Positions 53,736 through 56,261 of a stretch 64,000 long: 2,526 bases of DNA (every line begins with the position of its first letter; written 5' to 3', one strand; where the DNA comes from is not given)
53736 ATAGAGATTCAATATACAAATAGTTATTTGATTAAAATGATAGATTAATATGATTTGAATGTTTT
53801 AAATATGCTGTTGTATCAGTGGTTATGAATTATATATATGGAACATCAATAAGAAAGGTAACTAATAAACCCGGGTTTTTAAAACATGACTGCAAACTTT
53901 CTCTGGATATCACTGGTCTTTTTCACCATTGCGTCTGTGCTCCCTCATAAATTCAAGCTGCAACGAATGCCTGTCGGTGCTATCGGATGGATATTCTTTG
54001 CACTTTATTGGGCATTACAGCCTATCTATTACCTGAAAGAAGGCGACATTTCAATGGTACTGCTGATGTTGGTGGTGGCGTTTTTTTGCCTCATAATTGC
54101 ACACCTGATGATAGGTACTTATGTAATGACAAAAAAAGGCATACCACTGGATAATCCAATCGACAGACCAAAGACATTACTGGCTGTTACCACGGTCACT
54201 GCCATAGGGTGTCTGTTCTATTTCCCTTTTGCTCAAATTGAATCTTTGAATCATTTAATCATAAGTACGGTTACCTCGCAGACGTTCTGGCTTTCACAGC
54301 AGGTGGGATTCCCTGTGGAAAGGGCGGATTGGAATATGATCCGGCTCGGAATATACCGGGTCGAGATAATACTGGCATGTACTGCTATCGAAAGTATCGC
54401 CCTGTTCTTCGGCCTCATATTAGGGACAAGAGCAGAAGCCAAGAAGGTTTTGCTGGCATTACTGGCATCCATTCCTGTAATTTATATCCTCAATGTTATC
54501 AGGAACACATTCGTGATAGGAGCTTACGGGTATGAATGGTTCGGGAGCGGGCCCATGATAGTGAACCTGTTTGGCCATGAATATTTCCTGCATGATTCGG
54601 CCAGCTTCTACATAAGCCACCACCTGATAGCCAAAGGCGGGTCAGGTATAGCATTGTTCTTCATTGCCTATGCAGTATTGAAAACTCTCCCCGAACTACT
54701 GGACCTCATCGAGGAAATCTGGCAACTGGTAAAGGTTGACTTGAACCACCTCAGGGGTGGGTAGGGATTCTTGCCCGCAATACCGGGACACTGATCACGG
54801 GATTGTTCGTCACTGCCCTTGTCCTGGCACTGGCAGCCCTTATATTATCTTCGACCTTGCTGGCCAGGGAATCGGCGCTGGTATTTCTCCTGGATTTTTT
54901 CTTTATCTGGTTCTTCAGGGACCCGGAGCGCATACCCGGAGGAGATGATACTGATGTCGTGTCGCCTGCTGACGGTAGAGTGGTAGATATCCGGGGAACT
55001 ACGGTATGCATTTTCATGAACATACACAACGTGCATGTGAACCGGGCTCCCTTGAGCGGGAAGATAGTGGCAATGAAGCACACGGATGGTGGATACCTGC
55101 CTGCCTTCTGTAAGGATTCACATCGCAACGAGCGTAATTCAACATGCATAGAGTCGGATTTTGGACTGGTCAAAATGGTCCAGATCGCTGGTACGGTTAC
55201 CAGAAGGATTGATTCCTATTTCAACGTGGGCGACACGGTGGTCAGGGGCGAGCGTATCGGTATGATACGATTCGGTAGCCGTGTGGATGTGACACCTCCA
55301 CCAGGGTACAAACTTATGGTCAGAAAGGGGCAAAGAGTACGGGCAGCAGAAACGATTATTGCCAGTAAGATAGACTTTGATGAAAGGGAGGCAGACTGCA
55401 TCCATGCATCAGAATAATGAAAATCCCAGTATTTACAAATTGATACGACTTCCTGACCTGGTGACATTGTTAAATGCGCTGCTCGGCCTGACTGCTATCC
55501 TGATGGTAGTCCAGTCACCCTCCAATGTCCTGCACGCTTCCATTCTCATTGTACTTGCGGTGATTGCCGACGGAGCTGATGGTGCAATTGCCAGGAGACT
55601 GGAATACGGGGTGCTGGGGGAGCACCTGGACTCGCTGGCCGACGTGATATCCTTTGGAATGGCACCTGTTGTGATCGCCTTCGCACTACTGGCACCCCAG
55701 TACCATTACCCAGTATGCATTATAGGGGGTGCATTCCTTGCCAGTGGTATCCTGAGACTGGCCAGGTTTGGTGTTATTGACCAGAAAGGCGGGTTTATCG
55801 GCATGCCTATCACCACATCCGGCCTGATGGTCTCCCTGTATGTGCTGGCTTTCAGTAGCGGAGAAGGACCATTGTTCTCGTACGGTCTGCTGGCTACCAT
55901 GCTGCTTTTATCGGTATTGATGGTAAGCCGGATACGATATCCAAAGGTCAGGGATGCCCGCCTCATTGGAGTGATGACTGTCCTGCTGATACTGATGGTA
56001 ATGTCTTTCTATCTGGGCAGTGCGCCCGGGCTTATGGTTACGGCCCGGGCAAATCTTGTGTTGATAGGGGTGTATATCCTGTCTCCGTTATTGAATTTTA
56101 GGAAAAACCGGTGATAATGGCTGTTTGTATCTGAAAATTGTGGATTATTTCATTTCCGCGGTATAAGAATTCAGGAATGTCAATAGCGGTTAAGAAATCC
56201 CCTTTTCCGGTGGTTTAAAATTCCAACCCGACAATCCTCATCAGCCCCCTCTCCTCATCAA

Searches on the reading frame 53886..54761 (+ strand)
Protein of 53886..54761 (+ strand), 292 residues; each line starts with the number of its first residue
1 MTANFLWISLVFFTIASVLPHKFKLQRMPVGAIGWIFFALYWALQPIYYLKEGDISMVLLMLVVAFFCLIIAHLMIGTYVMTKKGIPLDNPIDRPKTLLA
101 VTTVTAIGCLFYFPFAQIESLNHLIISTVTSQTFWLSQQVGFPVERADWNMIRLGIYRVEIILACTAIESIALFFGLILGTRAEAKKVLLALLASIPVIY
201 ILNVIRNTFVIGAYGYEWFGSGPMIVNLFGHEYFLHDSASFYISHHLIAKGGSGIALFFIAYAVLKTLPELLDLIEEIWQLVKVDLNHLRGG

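Call 13: search_protein_families(library=ncbifam, proteins=[window:53886-54761:+], max_evalue=0.01)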
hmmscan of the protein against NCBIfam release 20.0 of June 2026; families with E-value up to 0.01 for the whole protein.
window:53886-54761:+ (292 aa): 8 families
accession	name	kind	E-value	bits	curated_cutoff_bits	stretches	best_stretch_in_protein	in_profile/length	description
TIGR04125.1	exosort_PGF_TRM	exception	2.3e-73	247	75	1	6-288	2-269/271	archaeosortase A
TIGR04178.1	exo_archaeo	signature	1.8e-15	57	23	1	159-269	1-96/97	exosortase/archaeosortase family protein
TIGR04124.1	archaeo_artE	exception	4.6e-10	39.7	95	1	115-230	20-132/153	archaeosortase family protein ArtE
TIGR04128.1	exoso_Fjoh_1448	exception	6.9e-06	26.4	90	1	112-209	29-133/174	exosortase family protein XrtF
NF046081.1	exosort_XrtX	exception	9.4e-06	25.6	170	1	101-209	12-123/168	exosortase X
NF045528.1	heimosortase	equivalog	0.00016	21.8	130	1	134-250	66-165/199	heimdallarchaeosortase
NF046083.1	exosort_XrtY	exception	0.0024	17.8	160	1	104-207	28-131/168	exosortase Y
TIGR04177.1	exosort_XrtH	exception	0.0034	17.4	86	1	157-215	64-124/158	exosortase H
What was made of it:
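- On PGF-CTERM / archaeosortase A substrate (TIGR04126): Window 53886-54764: TIGR04125, 247 bits, cut-off 75 (call 13).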

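Call 14: search_protein_families(library=pfam, proteins=[window:53886-54761:+], max_evalue=0.01)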
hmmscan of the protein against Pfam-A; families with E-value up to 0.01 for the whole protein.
window:53886-54761:+ (292 aa): 0 families

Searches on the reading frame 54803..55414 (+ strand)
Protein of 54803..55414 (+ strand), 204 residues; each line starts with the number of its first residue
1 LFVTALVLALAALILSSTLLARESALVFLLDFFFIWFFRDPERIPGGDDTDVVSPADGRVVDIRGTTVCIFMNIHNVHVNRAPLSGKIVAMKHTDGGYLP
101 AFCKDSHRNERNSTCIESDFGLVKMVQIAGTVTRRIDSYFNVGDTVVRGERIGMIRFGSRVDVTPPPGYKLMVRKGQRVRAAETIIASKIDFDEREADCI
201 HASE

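Call 13: search_protein_families(library=ncbifam, proteins=[window:54803-55414:+], max_evalue=0.01)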
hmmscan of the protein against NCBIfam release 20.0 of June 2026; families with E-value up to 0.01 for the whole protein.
window:54803-55414:+ (204 aa): 11 families
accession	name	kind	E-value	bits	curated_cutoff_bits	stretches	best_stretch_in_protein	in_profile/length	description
NF003685.0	PRK05305.2-5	equivalog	6.3e-70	234.5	183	1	7-189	11-193/198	phosphatidylserine decarboxylase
NF003683.0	PRK05305.2-3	equivalog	2.1e-59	200.3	244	1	4-188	17-202/204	phosphatidylserine decarboxylase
NF003678.0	PRK05305.1-2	equivalog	1.3e-54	184.8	225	1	4-188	22-216/218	phosphatidylserine decarboxylase family protein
NF038088.1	anchor_synt_D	exception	5.8e-51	172.8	240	1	6-187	10-193/194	protein sorting system archaetidylserine decarboxylase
TIGR00164.2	AS_decarb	equivalog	6.6e-51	172.6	230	1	9-189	10-211/215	archaetidylserine decarboxylase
NF003682.0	PRK05305.2-2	equivalog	1.7e-46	158.3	284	1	3-188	15-211/212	phosphatidylserine decarboxylase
NF003679.0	PRK05305.1-3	equivalog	1.8e-46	158.6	252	1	9-188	40-232/234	phosphatidylserine decarboxylase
NF003677.0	PRK05305.1-1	equivalog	2.8e-46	157.7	315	1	9-189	26-220/232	phosphatidylserine decarboxylase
NF003680.0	PRK05305.1-5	equivalog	2.6e-41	141.3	262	1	11-188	24-213/217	phosphatidylserine decarboxylase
NF003684.0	PRK05305.2-4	equivalog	2.7e-37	128.5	317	1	28-188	39-213/228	phosphatidylserine decarboxylase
NF003681.0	PRK05305.2-1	equivalog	3.2e-35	121.6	377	1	8-188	22-217/231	phosphatidylserine decarboxylase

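Call 14: search_protein_families(library=pfam, proteins=[window:54803-55414:+], max_evalue=0.01)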
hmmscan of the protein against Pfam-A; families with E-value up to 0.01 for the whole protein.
window:54803-55414:+ (204 aa): 1 family
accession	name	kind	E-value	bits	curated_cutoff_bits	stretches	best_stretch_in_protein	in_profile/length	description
PF02666.20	PS_Dcarbxylase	-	9.3e-43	146.6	22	1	32-187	3-198/198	Phosphatidylserine decarboxylase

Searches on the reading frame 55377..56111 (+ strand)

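Call 13: search_protein_families(library=ncbifam, proteins=[window:55377-56111:+], max_evalue=0.01)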
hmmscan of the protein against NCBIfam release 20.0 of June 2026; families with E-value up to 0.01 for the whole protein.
window:55377-56111:+ (245 aa): 13 families
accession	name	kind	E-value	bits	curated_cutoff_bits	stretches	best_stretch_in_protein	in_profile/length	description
TIGR04217.1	archae_ser_T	exception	2.6e-53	181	200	1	19-240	3-219/221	archaetidylserine synthase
NF038087.1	arch_ser_synth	exception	3.2e-40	138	240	1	21-230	2-210/216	archaetidylserine synthase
TIGR00473.1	pssA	equivalog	4.3e-34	117.8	107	1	30-189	1-153/153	CDP-diacylglycerol--serine O-phosphatidyltransferase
NF038086.1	anchor_synt_A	exception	1.5e-28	100.1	200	1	23-229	7-216/222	protein sorting system archaetidylserine synthase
NF040950.1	archin_ph_syn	equivalog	3e-08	33.7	180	1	18-120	18-121/191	archaetidylinositol phosphate synthase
NF053678.1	ClpnSynClsA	equivalog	2.4e-06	27.8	240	1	23-164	3-143/180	cardiolipin synthase ClsA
NF045885.1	PhCholSynBorr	equivalog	6.3e-06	26.2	400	1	30-226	16-211/234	phosphatidylcholine synthase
TIGR00560.1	pgsA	equivalog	6.8e-06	26.7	109.1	1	25-143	3-126/183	CDP-diacylglycerol--glycerol-3-phosphate 3-phosphatidyltransferase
NF045887.1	PhCholSynPs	equivalog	2.7e-05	23.9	300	1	33-235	22-216/235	phosphatidylcholine synthase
NF041135.1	IPPtranDIPPsyn_Thcocales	equivalog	5.2e-05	22.4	580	1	26-103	252-327/419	bifunctional L-myo-inositol-1-phosphate cytidylyltransferase/CDP-L-myo-inositol myo-inositolphosphotransferase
NF045883.1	PIPSynth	equivalog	8.3e-05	22.3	170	1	25-95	24-94/197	phosphatidylinositol phosphate synthase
NF045884.1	PhCholSynAgro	equivalog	0.00023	21.1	350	1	30-234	14-219/235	phosphatidylcholine synthase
NF008090.0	PRK10832.1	equivalog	0.0021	18.2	304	1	25-110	5-87/182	CDP-diacylglycerol--glycerol-3-phosphate 3-phosphatidyltransferase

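Call 14: search_protein_families(library=pfam, proteins=[window:55377-56111:+], max_evalue=0.01)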
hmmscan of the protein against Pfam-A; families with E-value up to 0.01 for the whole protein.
window:55377-56111:+ (245 aa): 1 family
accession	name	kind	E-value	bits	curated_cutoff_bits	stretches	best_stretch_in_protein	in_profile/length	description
PF01066.26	CDP-OH_P_transf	-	8.4e-16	59.2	22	1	25-174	3-145/152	CDP-alcohol phosphatidyltransferase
